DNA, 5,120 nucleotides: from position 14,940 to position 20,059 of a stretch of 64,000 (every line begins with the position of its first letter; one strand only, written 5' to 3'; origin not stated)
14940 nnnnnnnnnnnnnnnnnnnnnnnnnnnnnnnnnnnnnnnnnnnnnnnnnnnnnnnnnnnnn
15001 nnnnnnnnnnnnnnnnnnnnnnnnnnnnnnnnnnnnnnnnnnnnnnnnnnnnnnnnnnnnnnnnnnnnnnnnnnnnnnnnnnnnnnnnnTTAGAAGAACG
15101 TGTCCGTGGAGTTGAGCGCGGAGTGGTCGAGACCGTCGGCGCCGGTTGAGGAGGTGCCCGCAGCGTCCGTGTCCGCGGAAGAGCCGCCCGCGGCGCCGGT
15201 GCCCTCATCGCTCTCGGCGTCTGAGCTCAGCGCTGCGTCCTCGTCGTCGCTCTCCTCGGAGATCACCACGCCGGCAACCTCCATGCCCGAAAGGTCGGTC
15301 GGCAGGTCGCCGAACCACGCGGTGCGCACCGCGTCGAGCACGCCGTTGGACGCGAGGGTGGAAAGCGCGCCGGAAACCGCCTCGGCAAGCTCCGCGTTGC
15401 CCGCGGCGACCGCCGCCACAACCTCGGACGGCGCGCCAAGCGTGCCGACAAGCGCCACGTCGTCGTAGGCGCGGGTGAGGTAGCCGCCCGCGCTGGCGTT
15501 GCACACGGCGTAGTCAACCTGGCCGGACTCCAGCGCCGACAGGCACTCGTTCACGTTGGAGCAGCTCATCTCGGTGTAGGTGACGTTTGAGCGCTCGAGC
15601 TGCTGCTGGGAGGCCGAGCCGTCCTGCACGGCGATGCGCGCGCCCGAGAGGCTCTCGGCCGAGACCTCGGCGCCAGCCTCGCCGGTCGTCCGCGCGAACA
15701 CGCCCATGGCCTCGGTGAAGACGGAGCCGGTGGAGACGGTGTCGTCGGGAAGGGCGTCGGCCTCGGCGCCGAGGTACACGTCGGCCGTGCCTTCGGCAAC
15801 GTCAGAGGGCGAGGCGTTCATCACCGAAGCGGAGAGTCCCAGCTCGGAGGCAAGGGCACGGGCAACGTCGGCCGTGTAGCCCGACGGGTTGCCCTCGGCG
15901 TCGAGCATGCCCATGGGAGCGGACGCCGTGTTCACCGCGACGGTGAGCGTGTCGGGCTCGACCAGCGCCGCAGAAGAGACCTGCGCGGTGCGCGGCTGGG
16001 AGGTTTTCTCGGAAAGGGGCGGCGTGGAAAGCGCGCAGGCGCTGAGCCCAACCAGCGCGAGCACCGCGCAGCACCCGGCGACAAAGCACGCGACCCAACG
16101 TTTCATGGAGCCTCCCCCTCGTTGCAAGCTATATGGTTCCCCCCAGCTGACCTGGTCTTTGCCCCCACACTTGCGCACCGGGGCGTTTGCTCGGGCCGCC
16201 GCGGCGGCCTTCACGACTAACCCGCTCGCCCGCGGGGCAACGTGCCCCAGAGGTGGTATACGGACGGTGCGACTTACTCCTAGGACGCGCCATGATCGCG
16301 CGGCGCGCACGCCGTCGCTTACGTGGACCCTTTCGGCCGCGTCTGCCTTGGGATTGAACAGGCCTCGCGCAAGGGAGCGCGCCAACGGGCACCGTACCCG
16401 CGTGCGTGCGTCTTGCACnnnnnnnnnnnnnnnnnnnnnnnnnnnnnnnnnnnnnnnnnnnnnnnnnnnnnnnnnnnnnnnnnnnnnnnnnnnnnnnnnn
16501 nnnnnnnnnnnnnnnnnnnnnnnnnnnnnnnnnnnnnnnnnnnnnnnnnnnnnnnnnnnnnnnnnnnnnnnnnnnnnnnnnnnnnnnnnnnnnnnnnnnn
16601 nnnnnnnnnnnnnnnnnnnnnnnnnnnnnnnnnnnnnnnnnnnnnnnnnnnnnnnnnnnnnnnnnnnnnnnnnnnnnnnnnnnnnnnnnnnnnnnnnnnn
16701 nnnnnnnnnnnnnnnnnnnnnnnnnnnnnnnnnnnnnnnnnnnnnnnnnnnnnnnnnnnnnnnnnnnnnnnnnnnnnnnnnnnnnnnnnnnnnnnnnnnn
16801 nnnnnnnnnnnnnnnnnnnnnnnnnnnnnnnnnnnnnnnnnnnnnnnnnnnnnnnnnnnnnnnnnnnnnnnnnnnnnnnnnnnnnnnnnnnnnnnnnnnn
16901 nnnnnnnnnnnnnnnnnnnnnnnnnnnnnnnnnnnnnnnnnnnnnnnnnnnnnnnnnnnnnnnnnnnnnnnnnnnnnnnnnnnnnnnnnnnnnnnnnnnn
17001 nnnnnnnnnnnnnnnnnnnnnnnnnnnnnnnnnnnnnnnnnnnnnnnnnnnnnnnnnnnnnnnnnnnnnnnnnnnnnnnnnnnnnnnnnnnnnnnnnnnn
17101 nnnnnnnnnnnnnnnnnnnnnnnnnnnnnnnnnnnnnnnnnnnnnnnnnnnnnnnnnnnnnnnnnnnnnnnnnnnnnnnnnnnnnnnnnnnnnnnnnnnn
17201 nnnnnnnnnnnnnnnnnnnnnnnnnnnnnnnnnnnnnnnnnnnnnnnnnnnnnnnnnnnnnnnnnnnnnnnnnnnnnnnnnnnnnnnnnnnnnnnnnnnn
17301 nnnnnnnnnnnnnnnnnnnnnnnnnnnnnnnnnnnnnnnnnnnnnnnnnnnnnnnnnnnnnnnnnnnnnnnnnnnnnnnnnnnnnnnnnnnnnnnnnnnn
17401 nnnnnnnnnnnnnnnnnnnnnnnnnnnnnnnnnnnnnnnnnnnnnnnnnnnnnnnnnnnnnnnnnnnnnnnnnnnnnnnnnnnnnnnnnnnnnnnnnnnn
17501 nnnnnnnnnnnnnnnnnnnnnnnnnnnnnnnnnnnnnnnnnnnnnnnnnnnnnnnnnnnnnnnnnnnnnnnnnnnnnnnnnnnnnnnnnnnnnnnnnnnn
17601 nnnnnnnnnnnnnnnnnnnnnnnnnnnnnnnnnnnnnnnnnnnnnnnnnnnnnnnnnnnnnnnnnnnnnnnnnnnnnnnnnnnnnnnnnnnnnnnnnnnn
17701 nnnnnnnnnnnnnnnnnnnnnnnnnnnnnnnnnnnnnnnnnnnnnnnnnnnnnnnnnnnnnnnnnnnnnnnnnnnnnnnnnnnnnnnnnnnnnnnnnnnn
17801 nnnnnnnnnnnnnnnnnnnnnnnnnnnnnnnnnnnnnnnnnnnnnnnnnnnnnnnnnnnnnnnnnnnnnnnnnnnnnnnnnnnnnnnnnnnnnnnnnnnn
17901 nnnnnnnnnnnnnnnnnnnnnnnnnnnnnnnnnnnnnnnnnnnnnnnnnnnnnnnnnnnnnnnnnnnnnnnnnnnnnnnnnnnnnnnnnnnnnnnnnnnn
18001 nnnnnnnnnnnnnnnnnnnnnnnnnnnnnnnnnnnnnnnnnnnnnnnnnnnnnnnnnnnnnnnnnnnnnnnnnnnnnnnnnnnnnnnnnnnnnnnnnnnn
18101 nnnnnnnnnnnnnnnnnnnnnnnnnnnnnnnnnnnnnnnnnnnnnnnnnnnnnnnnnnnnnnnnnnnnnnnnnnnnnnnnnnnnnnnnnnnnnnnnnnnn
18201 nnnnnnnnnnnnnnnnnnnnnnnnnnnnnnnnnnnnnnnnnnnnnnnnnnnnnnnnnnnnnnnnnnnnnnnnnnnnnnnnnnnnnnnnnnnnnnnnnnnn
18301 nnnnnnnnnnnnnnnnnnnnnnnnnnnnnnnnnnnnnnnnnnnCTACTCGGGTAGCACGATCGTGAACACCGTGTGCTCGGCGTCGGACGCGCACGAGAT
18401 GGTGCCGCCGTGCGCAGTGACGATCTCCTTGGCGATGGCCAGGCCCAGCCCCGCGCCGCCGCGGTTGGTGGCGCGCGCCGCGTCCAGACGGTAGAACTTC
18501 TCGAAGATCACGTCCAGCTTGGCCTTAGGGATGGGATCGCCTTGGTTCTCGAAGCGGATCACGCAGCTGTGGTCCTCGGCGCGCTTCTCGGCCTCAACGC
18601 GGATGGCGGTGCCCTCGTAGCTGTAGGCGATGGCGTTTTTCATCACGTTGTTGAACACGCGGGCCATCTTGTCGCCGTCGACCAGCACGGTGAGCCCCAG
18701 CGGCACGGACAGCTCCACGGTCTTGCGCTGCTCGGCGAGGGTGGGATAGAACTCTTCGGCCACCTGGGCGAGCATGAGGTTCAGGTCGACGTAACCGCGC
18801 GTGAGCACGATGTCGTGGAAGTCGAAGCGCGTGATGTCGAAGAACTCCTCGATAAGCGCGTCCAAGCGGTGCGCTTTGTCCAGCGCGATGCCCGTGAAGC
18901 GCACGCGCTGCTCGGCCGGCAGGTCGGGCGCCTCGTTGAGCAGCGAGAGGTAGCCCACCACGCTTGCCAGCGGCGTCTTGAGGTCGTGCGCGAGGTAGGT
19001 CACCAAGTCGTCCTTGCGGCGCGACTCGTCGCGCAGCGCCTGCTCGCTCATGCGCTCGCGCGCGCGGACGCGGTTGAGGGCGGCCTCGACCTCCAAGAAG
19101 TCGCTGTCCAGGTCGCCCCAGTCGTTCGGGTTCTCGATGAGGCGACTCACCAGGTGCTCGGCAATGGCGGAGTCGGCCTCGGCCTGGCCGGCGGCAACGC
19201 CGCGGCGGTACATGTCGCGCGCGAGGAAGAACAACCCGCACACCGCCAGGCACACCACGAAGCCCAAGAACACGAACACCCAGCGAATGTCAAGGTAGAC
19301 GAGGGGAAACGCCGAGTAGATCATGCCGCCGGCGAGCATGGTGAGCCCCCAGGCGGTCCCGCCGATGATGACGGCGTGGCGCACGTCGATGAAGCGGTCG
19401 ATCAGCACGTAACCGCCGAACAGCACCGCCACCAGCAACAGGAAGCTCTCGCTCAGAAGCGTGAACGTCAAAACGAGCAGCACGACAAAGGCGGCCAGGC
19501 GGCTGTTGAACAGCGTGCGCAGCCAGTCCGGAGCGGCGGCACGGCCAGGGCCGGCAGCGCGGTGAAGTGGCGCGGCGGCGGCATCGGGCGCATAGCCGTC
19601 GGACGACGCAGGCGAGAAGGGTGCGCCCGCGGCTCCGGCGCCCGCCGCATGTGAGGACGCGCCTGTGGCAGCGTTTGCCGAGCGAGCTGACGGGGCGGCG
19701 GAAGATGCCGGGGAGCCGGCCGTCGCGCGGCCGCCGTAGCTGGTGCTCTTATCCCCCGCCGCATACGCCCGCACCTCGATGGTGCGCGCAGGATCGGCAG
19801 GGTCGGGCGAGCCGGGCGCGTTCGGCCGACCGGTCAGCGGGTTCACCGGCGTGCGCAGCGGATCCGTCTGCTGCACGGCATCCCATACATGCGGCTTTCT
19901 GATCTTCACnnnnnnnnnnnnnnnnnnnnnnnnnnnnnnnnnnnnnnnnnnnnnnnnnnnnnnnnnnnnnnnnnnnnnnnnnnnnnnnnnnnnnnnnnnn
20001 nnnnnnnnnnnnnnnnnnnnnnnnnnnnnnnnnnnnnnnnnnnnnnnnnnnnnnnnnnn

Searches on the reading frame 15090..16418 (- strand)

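Call 10: search_protein_families(library=pfam, proteins=[window:15090-16418:-])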
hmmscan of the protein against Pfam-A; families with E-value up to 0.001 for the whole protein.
window:15090-16418:- (442 aa): 1 family
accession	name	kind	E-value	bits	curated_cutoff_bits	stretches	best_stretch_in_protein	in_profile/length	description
PF00497.25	SBP_bac_3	-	1.3e-11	44.8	26.4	1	158-209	1-52/132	Bacterial extracellular solute-binding proteins, family 3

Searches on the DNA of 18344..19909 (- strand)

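Call 106: search_rna_families(source=L105, start=4200, end=8000, threshold=evalue, max_evalue=1)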
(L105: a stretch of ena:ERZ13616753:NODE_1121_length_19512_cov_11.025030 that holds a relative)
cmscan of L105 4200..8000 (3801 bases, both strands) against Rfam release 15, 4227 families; matches with E-value up to 1: 2.
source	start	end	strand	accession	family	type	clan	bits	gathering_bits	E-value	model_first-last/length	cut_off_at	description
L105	7589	7894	+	RF03072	raiA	Cis-reg; riboswitch;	-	130.1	101.3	5.7e-33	1-209/209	no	raiA RNA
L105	6413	6483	+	RF02522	Virus_CITE_8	Cis-reg;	-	29.9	80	0.0043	1-71/71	no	Pea enation mosaic virus-2 cap-independent translation element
